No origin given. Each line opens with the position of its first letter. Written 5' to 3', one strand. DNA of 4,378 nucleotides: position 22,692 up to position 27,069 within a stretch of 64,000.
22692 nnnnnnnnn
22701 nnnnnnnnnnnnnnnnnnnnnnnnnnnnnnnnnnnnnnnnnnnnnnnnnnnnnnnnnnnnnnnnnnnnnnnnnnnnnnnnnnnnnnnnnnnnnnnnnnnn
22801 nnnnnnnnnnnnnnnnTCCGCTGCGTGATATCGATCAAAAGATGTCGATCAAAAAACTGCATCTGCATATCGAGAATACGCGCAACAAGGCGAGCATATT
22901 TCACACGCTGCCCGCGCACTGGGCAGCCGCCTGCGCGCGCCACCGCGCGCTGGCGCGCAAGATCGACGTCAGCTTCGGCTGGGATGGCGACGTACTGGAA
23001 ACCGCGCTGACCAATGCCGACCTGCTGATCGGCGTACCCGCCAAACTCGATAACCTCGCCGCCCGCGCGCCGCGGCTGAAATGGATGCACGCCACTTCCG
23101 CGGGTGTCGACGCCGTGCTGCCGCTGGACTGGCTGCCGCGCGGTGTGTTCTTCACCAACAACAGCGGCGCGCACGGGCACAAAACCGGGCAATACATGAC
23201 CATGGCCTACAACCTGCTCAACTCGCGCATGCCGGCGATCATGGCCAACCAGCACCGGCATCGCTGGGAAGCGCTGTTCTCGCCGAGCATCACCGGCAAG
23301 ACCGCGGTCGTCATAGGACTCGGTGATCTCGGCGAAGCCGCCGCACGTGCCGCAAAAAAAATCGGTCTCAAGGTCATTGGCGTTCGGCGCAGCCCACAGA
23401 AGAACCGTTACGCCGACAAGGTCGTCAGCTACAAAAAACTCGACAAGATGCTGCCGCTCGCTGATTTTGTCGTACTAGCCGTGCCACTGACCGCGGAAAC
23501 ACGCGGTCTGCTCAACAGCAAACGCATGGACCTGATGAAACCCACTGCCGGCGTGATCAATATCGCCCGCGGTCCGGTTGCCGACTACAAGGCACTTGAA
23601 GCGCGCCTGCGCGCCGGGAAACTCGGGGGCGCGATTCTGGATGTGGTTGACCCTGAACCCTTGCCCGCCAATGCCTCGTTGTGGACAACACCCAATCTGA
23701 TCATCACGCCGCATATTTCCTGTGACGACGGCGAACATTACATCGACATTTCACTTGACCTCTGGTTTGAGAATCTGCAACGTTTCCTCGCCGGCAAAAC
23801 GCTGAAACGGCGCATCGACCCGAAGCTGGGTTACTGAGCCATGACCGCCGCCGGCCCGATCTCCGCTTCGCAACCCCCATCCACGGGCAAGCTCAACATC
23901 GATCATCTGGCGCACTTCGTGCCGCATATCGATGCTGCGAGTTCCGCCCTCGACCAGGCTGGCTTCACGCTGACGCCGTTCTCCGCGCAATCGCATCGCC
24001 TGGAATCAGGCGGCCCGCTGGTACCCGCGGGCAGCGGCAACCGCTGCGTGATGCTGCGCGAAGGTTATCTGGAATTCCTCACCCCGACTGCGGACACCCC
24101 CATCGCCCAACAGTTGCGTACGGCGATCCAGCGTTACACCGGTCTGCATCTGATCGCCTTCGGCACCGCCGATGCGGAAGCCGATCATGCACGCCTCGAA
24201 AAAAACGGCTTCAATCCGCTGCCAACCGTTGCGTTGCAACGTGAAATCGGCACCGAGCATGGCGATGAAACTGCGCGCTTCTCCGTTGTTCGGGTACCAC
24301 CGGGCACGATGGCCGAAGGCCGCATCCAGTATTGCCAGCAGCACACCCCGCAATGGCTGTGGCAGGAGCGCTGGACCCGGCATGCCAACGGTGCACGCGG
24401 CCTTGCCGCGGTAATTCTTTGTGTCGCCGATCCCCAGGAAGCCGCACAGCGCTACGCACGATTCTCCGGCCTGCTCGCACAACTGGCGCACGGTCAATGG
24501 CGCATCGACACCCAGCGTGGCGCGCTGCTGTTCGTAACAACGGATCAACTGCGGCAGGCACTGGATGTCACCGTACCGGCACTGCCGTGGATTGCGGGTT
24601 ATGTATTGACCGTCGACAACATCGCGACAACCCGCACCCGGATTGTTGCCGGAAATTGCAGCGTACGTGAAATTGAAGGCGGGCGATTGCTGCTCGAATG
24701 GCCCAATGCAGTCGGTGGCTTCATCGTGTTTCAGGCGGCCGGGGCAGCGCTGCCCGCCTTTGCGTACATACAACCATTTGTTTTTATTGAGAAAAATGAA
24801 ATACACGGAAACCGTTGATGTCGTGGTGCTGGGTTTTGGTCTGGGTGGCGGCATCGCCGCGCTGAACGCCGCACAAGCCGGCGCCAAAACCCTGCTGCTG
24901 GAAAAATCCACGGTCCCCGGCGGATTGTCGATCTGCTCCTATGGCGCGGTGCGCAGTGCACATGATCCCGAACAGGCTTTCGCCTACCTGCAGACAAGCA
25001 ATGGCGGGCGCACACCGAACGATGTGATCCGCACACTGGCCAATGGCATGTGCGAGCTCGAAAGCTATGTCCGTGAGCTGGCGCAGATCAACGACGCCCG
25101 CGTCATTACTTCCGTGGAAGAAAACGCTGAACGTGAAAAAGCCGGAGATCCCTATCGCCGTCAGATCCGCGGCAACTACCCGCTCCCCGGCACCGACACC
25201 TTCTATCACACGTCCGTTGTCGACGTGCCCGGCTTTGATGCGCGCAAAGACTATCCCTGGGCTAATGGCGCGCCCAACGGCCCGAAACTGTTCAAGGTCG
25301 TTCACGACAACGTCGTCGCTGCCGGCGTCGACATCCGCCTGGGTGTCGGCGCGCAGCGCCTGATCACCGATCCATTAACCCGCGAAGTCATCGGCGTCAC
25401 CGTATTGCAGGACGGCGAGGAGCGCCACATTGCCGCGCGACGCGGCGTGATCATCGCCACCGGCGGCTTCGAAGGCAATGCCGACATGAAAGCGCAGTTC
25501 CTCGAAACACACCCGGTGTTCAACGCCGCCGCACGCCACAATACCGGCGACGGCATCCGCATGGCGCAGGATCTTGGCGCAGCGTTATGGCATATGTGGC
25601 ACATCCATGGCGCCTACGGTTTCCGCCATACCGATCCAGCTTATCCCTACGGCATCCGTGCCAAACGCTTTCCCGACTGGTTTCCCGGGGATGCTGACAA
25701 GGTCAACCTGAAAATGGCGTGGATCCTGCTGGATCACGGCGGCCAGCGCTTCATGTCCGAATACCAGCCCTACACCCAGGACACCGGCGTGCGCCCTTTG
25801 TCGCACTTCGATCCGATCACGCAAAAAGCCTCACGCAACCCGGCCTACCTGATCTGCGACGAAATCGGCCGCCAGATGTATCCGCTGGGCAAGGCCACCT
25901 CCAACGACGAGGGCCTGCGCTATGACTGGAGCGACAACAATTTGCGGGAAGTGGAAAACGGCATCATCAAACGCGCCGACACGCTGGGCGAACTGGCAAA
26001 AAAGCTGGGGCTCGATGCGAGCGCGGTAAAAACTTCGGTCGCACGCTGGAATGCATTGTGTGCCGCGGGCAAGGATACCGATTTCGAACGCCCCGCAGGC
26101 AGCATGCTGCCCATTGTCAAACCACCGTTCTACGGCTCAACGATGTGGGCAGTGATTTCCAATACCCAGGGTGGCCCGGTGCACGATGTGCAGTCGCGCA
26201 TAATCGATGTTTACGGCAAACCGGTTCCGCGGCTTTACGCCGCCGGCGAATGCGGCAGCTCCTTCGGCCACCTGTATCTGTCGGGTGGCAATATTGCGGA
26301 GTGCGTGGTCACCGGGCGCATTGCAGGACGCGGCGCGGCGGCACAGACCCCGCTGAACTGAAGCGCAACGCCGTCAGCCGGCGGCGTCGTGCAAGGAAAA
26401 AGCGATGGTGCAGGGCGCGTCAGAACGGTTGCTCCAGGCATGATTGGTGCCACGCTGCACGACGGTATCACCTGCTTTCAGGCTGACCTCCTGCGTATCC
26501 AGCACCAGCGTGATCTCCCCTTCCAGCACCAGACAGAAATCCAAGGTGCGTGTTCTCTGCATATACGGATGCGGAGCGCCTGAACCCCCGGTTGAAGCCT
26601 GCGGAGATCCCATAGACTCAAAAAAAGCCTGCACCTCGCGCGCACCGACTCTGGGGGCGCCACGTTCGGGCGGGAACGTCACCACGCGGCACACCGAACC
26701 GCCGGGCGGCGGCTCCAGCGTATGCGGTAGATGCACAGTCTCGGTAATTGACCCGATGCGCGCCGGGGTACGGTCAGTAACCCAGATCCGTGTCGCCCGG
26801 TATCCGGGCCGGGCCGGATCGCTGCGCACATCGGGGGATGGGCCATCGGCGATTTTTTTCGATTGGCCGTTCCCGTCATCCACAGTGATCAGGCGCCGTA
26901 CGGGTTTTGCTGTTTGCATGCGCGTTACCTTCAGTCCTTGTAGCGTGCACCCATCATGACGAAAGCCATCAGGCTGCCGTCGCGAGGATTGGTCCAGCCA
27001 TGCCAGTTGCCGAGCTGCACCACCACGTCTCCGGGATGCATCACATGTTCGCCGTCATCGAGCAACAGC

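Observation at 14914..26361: ubiX and a UbiD-family decarboxylase embedded inside an ABC-transporter operon alongside a CoA ligase and thioesterase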

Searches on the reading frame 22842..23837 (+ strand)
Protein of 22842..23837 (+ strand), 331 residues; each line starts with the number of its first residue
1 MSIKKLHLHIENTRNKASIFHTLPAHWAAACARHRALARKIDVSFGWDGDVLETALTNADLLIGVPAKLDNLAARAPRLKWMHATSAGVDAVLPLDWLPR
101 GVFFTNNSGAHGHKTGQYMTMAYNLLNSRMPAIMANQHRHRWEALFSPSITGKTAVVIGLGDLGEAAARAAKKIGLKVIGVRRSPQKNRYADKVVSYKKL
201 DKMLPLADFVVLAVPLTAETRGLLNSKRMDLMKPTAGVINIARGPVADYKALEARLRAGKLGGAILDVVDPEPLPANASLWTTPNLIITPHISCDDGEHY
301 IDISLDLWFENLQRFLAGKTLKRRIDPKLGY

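Call 5: search_protein_families(library=pfam, proteins=[window:22842-23837:+])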
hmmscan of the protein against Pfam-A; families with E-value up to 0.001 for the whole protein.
window:22842-23837:+ (331 aa): 5 families
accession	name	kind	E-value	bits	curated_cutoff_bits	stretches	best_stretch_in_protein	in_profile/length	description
PF02826.25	2-Hacid_dh_C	-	3.4e-49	167.1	25.1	1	128-293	9-178/178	D-isomer specific 2-hydroxyacid dehydrogenase, NAD binding domain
PF00670.27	AdoHcyase_NAD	-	0.00012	22.7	27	1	150-242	21-110/162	S-adenosyl-L-homocysteine hydrolase, NAD binding domain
PF01262.27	AlaDh_PNT_C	-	0.00029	20.8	23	1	154-242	30-129/214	Alanine dehydrogenase/PNT, C-terminal domain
PF03446.21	NAD_binding_2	-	0.00034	21.1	21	1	157-257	4-108/161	NAD binding domain of 6-phosphogluconate dehydrogenase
PF03807.23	F420_oxidored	-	0.0005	21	21.6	0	157-218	4-71/94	NADP oxidoreductase coenzyme F420-dependent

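Call 34: search_solved_structures(query=window:22842-23837:+, max_evalue=1e-15)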
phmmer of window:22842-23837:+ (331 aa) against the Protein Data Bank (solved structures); distinct sequences matched with E-value up to 1e-15: 58.
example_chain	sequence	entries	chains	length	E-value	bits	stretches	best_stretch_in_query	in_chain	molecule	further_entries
3hg7_A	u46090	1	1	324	2.8e-44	154.7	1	53-331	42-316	D-isomer specific 2-hydroxyacid dehydrogenase family protein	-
5mh5_A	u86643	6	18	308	2.3e-39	138.5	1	80-325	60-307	D-2-hydroxyacid dehydrogenase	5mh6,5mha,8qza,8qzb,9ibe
4xa8_A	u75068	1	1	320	2.7e-33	118.6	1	72-331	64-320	D-isomer specific 2-hydroxyacid dehydrogenase NAD-binding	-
5vg6_A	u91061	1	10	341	3.2e-33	118.4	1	72-331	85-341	D-isomer specific 2-hydroxyacid dehydrogenase NAD-binding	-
4zqb_A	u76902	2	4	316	1.4e-32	116.3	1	25-294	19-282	NADP-dependent dehydrogenase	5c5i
3evt_A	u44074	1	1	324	1.8e-31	112.6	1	67-331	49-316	Phosphoglycerate dehydrogenase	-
5aov_A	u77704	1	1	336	4.1e-31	111.4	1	72-298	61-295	GLYOXYLATE REDUCTASE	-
8hpg_A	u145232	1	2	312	9.3e-31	110.3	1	74-330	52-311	Phenylpyruvate reductase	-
6bii_A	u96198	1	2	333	4.1e-30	108.2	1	59-294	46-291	Glyoxylate reductase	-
2dbq_A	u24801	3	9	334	8.6e-29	103.8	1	145-294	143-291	Glyoxylate reductase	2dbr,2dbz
2cuk_A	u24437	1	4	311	4.4e-27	98.2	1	66-318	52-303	glycerate dehydrogenase/glyoxylate reductase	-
5unn_A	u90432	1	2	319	8.8e-27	97.2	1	69-331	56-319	NADPH-dependent glyoxylate/hydroxypyruvate reductase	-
4z0p_A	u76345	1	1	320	8.9e-27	97.2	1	69-331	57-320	NAD-dependent dehydrogenase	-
4weq_A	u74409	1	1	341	1e-26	97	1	69-331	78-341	NAD-dependent dehydrogenase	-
1wwk_A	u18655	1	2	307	3.1e-25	92.1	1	70-295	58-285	phosphoglycerate dehydrogenase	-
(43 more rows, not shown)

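Call 87: search_protein_families(library=ncbifam, max_evalue=1e-10, proteins=[window:22842-23837:+])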
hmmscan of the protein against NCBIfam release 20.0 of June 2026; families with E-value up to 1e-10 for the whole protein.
window:22842-23837:+ (331 aa): 19 families
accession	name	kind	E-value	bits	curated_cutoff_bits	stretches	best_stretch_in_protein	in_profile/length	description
NF041369.1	Dhydh_Halo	equivalog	4.6e-53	180.4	400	1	79-325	56-304/305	D-2-hydroxyacid dehydrogenase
NF009714.1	PRK13243.1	equivalog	3e-34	118.8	455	1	70-318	58-315/332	glyoxylate reductase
TIGR01327.1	PGDH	equivalog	2.1e-32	112.6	454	1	48-321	30-306/525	phosphoglycerate dehydrogenase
NF005069.0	PRK06487.1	equivalog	1.9e-31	109.3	448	1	150-322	149-317/320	2-hydroxyacid dehydrogenase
NF005387.0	PRK06932.1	equivalog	8.7e-28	97.2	492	1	72-314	59-308/314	2-hydroxyacid dehydrogenase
NF011938.0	PRK15409.1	equivalog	5.3e-27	94.7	492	1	52-328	39-321/324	glyoxylate/hydroxypyruvate reductase GhrB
NF005027.0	PRK06436.1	equivalog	1.2e-25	90.3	261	1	78-320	49-284/303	2-hydroxyacid dehydrogenase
NF008759.0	PRK11790.1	equivalog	4.6e-24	84.9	404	1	126-303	124-305/410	phosphoglycerate dehydrogenase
NF006263.0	PRK08410.1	equivalog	2.9e-22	79.5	389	1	149-318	142-309/311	D-2-hydroxyacid dehydrogenase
NF012013.0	PRK15469.1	equivalog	4.5e-21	75.2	403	1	72-293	52-277/312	glyoxylate/hydroxypyruvate reductase GhrA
NF000492.1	vanH_gen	exception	4e-19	68.8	540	1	133-272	122-255/312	D-lactate dehydrogenase VanH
NF000128.1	vanH-Sc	exception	5.7e-18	65.1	650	1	118-272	127-275/337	D-lactate dehydrogenase VanH-Sc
NF000371.1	vanH_Agroup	exception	1.2e-17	64.1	700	1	126-272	120-260/322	VanH-A/VanH-Pt family D-lactate dehydrogenase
NF005750.0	PRK07574.1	equivalog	2.2e-17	63.2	329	1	150-294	190-336/386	NAD-dependent formate dehydrogenase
NF001309.0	PRK00257.1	equivalog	4.7e-17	62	434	1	150-293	114-256/379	4-phosphoerythronate dehydrogenase PdxB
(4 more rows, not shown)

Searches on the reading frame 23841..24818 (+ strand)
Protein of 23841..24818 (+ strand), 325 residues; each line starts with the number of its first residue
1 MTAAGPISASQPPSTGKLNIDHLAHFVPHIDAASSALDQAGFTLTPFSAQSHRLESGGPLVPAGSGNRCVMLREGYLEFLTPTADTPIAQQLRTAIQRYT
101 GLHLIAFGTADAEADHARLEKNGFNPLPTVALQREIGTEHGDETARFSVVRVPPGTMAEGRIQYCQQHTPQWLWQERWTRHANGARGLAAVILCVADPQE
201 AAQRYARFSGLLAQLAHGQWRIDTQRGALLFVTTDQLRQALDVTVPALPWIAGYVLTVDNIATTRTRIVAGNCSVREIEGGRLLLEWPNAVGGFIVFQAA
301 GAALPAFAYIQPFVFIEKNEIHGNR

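Call 5: search_protein_families(library=pfam, proteins=[window:23841-24818:+])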
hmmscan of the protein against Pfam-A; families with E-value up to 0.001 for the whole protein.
window:23841-24818:+ (325 aa): 2 families
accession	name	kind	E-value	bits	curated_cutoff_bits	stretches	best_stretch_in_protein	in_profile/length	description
PF13468.12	Glyoxalase_3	-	7.4e-31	108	25.1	1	20-207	1-174/176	Glyoxalase-like domain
PF13669.12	Glyoxalase_4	-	1.3e-08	35.5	27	0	76-128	49-95/109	Glyoxalase/Bleomycin resistance protein/Dioxygenase superfamily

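Call 35: search_solved_structures(query=window:23841-24818:+, max_evalue=1)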
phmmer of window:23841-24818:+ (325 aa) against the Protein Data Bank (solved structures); distinct sequences matched with E-value up to 1: 5.
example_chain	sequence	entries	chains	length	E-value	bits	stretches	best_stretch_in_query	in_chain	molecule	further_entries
6xbr_A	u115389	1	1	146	0.025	17.2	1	75-126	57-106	Methylmalonyl-CoA epimerase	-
6xbs_A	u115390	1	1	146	0.029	17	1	75-126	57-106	Methylmalonyl-CoA epimerase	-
6wf6_A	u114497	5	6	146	0.029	17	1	75-126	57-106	Methylmalonyl-CoA epimerase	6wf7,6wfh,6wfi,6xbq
6xbv_A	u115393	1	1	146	0.03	16.9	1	75-126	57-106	Methylmalonyl-CoA epimerase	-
6xbt_A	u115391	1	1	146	0.07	15.7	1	75-126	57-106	Methylmalonyl-CoA epimerase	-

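Call 38: search_dna_similar(query=window:23841-24818:+, collection=plasmids, mode=protein, max_evalue=1e-10, max_rows=15)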
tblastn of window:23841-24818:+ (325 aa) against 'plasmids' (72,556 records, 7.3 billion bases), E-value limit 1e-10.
Records with a match: 80; places in all: 80; records where one place covers at least 80% of the query: 6.
Best place of each record, by identity: <60% 80.
By first word of the organism name: Pantoea 58; Shinella 4; Methylobacterium 3; Rhizobium 2; Bacillus 2; Agrobacterium 2; Sagittula 2; Caballeronia 2; Alloyangia 1; Ochrobactrum 1; and 3 more.
By predicted mobility (MOB-suite, as given by PLSDB): non-mobilizable 74; mobilizable 4; conjugative 2.
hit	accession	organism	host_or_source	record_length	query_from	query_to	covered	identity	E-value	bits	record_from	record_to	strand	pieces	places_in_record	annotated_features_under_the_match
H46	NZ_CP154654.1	Alloyangia pacifica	-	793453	6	229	69%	46.9%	2e-52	192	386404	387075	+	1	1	VOC family protein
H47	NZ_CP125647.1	Rhizobium sp. BT04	Phaseolus vulgaris,Pure culture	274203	18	296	86%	28.4%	7e-17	89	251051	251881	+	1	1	VOC family protein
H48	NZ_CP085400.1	Bacillus tropicus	single cell,soil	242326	20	298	86%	26.0%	2e-17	90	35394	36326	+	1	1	VOC family protein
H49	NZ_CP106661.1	Pantoea dispersa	Philodendron erubescens,Pure ...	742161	19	298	86%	25.4%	2e-13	78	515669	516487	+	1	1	VOC family protein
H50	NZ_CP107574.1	Pantoea dispersa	Spermacoce stricta,Pure ...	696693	19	298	86%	25.1%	4e-13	77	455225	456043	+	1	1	VOC family protein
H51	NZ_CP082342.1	Pantoea dispersa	Canis lupus familiaris,Skin swab,Paw ...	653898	19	298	86%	25.1%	1e-12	76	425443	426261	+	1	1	VOC family protein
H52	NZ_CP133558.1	Bacillus wiedmannii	Thaumetopoea processionea,liquid culture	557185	20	298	86%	24.9%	1e-17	91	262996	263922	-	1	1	VOC family protein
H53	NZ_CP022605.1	Ochrobactrum quorumnocens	cell culture,rhizosphere of potato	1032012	5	239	72%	29.6%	8e-15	82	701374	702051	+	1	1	record has no annotation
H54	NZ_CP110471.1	Pantoea anthophila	Wampee planting region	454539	20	277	79%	26.4%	9e-14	79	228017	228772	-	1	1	VOC family protein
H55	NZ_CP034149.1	Pantoea agglomerans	whole organism,Poland, Warsaw area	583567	20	277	79%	26.0%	2e-15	85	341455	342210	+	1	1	VOC family protein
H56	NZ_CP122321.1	Pantoea agglomerans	Gypsophila paniculata,whole organism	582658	20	277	79%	25.8%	4e-15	83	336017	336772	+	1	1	VOC family protein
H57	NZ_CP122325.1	Pantoea agglomerans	Beta vulgaris,whole organism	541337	20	277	79%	25.7%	3e-15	84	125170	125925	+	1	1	VOC family protein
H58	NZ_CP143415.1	Pantoea agglomerans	Phaseolus vulgaris,cell ...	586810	20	277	79%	25.3%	2e-15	85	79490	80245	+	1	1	VOC family protein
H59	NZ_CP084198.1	Pantoea agglomerans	Allium cepa,mixed culture,whole plant ...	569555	20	277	79%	25.3%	2e-15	84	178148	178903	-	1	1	VOC family protein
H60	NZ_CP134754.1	Pantoea agglomerans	Allium cepa,cell culture,bulb ...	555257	20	277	79%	25.3%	2e-15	84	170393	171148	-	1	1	VOC family protein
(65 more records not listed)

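Call 87: search_protein_families(library=ncbifam, max_evalue=1e-10, proteins=[window:23841-24818:+])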
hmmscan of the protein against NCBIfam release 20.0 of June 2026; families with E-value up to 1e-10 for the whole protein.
window:23841-24818:+ (325 aa): 0 families

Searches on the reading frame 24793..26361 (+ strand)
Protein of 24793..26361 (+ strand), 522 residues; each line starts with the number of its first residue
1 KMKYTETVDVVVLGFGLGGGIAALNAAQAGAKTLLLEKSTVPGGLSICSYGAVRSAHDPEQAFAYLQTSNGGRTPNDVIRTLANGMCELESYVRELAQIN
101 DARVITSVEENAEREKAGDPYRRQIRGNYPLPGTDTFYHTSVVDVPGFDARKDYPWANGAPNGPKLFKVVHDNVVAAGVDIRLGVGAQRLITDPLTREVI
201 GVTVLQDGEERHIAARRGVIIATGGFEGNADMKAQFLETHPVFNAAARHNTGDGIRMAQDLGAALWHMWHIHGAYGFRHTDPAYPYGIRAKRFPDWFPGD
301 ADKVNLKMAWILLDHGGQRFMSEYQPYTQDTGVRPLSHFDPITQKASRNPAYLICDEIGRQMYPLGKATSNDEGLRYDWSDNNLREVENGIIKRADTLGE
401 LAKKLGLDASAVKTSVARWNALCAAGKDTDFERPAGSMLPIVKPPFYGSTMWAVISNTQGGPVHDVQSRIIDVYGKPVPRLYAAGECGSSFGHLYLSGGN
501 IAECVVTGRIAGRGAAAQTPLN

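Call 5: search_protein_families(library=pfam, proteins=[window:24793-26361:+])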
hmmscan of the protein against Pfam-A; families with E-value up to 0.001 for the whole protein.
window:24793-26361:+ (522 aa): 6 families
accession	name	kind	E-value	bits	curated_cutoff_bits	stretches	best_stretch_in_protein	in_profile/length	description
PF00890.30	FAD_binding_2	-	3.2e-40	139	20.4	1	9-500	1-412/414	FAD binding domain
PF12831.13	FAD_oxidored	-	4.1e-09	36.7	27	1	9-46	1-38/416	FAD dependent oxidoreductase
PF07992.20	Pyr_redox_2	-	1.5e-07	31.6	26.1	1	9-85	2-66/291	Pyridine nucleotide-disulphide oxidoreductase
PF01266.30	DAO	-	8.8e-06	25.9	27.9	1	9-244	1-226/353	FAD dependent oxidoreductase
PF03486.20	HI0933_like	-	2.1e-05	24.6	50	0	9-43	2-36/244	HI0933-like protein Rossmann domain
PF01134.28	GIDA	-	0.00089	18.9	22.1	0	9-40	1-32/391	Glucose inhibited division protein A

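Call 30: search_solved_structures(query=window:24793-26361:+, max_evalue=0.00001)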
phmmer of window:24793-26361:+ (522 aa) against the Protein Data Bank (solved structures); distinct sequences matched with E-value up to 0.00001: 26.
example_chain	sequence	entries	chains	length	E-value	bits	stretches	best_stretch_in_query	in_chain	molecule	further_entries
1d4c_A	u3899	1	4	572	1.3e-32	116.4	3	389-516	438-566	FLAVOCYTOCHROME C FUMARATE REDUCTASE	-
1d4d_A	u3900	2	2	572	5.2e-32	114.4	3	389-516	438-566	FLAVOCYTOCHROME C FUMARATE REDUCTASE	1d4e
7p18_A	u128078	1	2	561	1.2e-31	113.2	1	182-511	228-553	3-oxosteroid 1-dehydrogenase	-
6t85_A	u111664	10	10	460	5.5e-30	107.7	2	355-517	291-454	Urocanate reductase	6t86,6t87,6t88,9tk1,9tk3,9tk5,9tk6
1e39_A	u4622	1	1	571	2.3e-29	105.6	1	387-518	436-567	FUMARATE REDUCTASE FLAVOPROTEIN SUBUNIT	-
1m64_A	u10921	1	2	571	4.2e-29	104.8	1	387-518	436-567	flavocytochrome c3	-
1lj1_A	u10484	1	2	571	4.3e-29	104.8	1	387-518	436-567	flavocytochrome c3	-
1qjd_A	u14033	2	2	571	4.4e-29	104.7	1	387-518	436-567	FLAVOCYTOCHROME C3 | Fumarate reductase flavoprotein subunit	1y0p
2b7s_A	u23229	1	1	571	4.4e-29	104.7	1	387-518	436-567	Fumarate reductase flavoprotein subunit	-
1p2e_A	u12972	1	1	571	4.4e-29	104.7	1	387-518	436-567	flavocytochrome c3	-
1p2h_A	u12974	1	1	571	4.4e-29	104.7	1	387-518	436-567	flavocytochrome c3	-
1jrx_A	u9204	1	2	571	4.4e-29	104.7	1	387-518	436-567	FLAVOCYTOCHROME C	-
1jry_A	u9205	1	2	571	4.4e-29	104.7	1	387-518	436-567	FLAVOCYTOCHROME C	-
1jrz_A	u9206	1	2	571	4.8e-29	104.6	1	387-518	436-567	FLAVOCYTOCHROME C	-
2b7r_A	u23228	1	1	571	5e-29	104.5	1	387-518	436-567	Fumarate reductase flavoprotein subunit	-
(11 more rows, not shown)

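Call 87: search_protein_families(library=ncbifam, max_evalue=1e-10, proteins=[window:24796-26361:+])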
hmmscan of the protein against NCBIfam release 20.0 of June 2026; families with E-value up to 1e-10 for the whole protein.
window:24796-26361:+ (521 aa): 21 families
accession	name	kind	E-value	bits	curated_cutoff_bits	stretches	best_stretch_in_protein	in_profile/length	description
TIGR01813.1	flavo_cyto_c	subfamily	3.4e-51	174.4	285.45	1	137-511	104-443/444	flavocytochrome c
NF009478.0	PRK12844.1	equivalog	1.8e-50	171.8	789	1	162-517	209-551/559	3-ketosteroid-delta-1-dehydrogenase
NF005882.1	PRK07843.1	equivalog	2e-44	152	788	1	163-510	202-543/547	3-oxosteroid 1-dehydrogenase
NF005510.0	PRK07121.1-3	subfamily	1.6e-41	142.6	481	2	154-275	171-293/492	FAD-binding protein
NF009473.0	PRK12835.1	subfamily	2.8e-41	141.7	837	1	176-517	226-569/585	FAD-binding protein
NF006130.0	PRK08274.1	equivalog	1.9e-37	129.2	369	1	4-517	3-461/467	FAD-dependent tricarballylate dehydrogenase TcuA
NF009477.0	PRK12843.1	equivalog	4e-37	127.9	758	1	173-514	231-568/578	FAD-dependent oxidoreductase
NF004789.0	PRK06134.1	subfamily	6e-36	124.1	747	1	165-517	219-570/581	FAD-dependent oxidoreductase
NF005512.0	PRK07121.1-5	subfamily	3.9e-35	121.3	812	2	162-270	181-289/489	FAD-binding protein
NF009474.0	PRK12837.1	equivalog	8.1e-33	114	675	1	2-500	3-493/513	FAD-binding protein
NF053717.1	VnlPnlRedVprA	equivalog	3e-32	112.1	600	1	168-494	136-455/481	vinyl phenol reductase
NF009476.0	PRK12839.1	equivalog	3.4e-32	111.3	940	1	161-518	212-568/572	FAD-dependent oxidoreductase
NF005509.0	PRK07121.1-2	subfamily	6.5e-32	110.8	630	1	5-518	41-525/527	FAD-binding protein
NF005511.0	PRK07121.1-4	equivalog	7.8e-32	110.4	466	1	374-517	393-542/553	FAD-binding protein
NF053676.1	4oxCHCAChcC1Cy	equivalog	3.1e-30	105.1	1000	1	310-498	320-509/528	4-oxocyclohexanecarboxylate 2-dehydrogenase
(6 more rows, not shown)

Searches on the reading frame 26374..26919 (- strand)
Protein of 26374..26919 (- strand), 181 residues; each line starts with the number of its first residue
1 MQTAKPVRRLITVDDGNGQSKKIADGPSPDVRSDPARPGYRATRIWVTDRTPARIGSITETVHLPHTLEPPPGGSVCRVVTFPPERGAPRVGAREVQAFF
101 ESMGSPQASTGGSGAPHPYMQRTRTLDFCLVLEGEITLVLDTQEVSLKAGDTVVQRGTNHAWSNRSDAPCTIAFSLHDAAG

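Call 5: search_protein_families(library=pfam, proteins=[window:26374-26919:-])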
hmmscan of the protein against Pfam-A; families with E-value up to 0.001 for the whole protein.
window:26374-26919:- (181 aa): 1 family
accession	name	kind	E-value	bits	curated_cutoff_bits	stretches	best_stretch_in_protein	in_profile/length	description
PF07883.17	Cupin_2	-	2.2e-09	37.3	27.2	1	124-172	18-66/70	Cupin domain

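Call 87: search_protein_families(library=ncbifam, max_evalue=1e-10, proteins=[window:26374-26919:-])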
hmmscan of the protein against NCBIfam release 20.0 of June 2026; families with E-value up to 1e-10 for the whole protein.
window:26374-26919:- (181 aa): 0 families
